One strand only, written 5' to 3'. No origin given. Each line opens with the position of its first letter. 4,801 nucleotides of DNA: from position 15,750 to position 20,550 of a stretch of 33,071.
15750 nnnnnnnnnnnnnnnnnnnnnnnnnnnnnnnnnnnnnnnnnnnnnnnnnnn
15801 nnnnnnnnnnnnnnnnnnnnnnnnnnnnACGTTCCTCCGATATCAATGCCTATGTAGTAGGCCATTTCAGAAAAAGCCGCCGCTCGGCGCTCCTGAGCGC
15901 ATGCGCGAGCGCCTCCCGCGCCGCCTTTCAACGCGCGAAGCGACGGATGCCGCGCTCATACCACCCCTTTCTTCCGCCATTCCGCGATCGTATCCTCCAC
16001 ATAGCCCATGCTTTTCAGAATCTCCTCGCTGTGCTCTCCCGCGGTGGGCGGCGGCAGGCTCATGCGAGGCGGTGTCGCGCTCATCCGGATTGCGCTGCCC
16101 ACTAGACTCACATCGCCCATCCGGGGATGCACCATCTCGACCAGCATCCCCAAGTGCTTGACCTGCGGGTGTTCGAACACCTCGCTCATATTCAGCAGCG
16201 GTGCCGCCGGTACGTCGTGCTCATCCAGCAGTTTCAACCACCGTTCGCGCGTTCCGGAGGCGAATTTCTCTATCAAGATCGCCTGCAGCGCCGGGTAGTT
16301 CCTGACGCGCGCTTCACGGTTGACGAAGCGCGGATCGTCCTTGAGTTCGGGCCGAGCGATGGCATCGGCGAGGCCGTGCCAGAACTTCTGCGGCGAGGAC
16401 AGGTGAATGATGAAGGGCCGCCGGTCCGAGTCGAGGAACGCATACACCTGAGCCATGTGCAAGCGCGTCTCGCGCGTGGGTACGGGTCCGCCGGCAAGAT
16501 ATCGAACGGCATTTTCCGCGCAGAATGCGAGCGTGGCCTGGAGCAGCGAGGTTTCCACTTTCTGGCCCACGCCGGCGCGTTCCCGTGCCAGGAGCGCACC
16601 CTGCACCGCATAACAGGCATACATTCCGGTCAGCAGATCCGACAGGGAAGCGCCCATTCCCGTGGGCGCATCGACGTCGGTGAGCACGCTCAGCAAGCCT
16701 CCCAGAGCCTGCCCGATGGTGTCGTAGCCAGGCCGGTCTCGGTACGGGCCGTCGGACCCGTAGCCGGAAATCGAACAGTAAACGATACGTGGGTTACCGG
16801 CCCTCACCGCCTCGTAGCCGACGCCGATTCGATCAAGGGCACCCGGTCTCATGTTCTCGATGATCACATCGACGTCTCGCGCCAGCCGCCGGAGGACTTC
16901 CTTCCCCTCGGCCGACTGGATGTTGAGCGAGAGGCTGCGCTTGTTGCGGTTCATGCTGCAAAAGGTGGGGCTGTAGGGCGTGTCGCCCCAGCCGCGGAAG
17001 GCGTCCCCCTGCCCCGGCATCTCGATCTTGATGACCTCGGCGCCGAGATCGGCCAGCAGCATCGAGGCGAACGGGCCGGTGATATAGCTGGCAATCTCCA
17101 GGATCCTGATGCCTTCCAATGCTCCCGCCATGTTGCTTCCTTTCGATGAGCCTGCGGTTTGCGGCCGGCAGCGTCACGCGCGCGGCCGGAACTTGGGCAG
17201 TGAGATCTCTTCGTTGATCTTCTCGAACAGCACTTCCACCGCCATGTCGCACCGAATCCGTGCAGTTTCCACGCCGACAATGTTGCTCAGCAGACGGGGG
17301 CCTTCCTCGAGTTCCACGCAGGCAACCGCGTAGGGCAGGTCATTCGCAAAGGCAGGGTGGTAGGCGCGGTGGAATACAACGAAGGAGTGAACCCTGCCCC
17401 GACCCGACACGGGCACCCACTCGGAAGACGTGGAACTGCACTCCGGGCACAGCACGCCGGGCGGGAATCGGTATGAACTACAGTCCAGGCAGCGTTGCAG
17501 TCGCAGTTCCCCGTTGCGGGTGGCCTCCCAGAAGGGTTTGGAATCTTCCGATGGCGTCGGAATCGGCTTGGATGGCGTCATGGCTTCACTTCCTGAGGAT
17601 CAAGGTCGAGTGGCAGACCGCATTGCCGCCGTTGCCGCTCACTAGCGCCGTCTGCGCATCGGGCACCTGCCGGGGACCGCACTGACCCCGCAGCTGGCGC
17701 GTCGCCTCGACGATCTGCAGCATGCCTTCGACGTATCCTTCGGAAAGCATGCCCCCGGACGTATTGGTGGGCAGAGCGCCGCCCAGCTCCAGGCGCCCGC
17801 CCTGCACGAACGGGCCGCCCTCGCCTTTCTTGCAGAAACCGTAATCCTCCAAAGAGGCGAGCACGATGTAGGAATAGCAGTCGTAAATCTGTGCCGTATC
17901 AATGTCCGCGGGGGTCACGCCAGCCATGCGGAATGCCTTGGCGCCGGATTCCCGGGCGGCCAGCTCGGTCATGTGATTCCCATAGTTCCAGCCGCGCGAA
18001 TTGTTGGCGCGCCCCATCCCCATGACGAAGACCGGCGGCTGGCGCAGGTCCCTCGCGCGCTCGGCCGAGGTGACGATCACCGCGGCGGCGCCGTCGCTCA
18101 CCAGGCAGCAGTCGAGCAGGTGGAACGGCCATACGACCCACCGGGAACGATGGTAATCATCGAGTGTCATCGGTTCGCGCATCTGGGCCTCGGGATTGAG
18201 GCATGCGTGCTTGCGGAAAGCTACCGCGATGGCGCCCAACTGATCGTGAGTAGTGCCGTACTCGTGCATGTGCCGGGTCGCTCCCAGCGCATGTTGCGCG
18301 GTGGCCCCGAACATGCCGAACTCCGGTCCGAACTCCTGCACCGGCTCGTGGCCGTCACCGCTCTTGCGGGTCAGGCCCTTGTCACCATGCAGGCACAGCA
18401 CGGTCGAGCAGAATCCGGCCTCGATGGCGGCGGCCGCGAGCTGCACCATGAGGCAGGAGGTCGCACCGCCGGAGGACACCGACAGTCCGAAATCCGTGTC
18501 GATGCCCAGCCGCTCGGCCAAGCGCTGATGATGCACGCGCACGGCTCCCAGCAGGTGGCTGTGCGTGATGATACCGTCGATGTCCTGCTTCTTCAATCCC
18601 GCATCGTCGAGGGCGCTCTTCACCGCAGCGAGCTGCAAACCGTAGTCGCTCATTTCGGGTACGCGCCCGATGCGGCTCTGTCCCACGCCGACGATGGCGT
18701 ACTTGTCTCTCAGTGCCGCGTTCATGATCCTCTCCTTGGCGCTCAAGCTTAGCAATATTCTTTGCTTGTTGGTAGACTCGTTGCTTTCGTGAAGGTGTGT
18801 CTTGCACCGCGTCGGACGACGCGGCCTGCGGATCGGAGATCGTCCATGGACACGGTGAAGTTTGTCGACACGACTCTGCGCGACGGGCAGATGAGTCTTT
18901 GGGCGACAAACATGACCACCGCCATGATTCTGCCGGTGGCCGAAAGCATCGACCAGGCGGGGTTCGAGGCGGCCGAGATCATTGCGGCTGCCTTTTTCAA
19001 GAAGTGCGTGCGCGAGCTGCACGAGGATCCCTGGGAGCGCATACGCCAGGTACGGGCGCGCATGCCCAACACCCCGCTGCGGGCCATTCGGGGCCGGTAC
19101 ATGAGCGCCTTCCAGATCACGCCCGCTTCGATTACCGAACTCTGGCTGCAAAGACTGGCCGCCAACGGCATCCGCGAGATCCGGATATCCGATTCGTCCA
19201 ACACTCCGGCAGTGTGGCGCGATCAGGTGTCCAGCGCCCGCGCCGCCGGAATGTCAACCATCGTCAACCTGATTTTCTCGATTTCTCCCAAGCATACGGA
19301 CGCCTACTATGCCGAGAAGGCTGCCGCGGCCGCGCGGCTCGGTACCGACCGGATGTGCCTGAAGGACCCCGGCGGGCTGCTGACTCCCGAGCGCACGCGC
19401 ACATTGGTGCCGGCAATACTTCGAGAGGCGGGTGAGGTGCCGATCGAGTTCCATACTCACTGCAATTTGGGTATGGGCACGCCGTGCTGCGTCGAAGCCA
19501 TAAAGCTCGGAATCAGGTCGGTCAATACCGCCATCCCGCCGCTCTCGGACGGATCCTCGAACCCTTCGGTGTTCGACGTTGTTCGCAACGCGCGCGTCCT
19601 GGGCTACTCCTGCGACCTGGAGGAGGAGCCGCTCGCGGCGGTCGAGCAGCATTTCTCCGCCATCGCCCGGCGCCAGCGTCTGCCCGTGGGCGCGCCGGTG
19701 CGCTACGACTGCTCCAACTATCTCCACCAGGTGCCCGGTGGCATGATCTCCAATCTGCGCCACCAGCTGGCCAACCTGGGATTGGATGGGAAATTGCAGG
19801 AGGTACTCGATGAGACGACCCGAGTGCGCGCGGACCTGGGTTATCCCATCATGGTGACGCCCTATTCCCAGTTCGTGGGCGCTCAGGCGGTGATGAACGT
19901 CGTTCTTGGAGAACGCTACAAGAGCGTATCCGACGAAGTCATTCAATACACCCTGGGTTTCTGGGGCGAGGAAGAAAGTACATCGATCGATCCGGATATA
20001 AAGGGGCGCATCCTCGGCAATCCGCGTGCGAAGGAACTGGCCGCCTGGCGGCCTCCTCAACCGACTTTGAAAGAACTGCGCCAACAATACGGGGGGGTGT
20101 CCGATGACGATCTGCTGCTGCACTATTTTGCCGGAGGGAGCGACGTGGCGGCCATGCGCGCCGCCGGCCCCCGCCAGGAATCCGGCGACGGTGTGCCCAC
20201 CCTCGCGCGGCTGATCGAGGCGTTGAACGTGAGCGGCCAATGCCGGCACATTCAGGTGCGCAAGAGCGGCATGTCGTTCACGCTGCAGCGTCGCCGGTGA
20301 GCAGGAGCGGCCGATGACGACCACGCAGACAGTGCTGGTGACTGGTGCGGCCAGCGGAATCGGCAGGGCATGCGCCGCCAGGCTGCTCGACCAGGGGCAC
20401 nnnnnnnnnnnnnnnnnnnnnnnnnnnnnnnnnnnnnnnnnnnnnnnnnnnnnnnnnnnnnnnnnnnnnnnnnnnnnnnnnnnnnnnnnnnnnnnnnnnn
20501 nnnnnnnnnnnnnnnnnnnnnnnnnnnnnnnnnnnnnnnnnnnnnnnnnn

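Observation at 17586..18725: Thiolase-fold protein lacks the Cys nucleophile and catalytic His, with tyrosines in their place (Ltp2-type aldolase signature)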

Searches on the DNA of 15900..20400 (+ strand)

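Call 65: search_dna_similar(query=window:15900-20400:+, collection=plasmids, mode=near, max_rows=8)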
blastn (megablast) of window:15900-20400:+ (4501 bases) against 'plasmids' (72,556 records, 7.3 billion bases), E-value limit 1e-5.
Records with a match: 3; places in all: 3; records where one place covers at least 80% of the query: 0.
Best place of each record, by identity: >=99% 1; 90-95% 1; 80-90% 1.
By first word of the organism name: Rhodococcus 1; Burkholderia 1; Paracoccus 1.
By predicted mobility (MOB-suite, as given by PLSDB): non-mobilizable 2; mobilizable 1.
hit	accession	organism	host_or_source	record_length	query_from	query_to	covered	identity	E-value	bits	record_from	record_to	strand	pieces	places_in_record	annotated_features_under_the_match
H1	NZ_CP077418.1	Rhodococcus qingshengii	pure culture,oil-contaminated water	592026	1130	1193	1%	86.2%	4e-8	69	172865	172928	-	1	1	CaiB/BaiF CoA-transferase family protein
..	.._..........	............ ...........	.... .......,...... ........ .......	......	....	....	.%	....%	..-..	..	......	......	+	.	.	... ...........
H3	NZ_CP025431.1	Paracoccus zhejiangensis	single cell,sludge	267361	1123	1158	1%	100.0%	1e-7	68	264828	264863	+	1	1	CaiB/BaiF CoA-transferase family protein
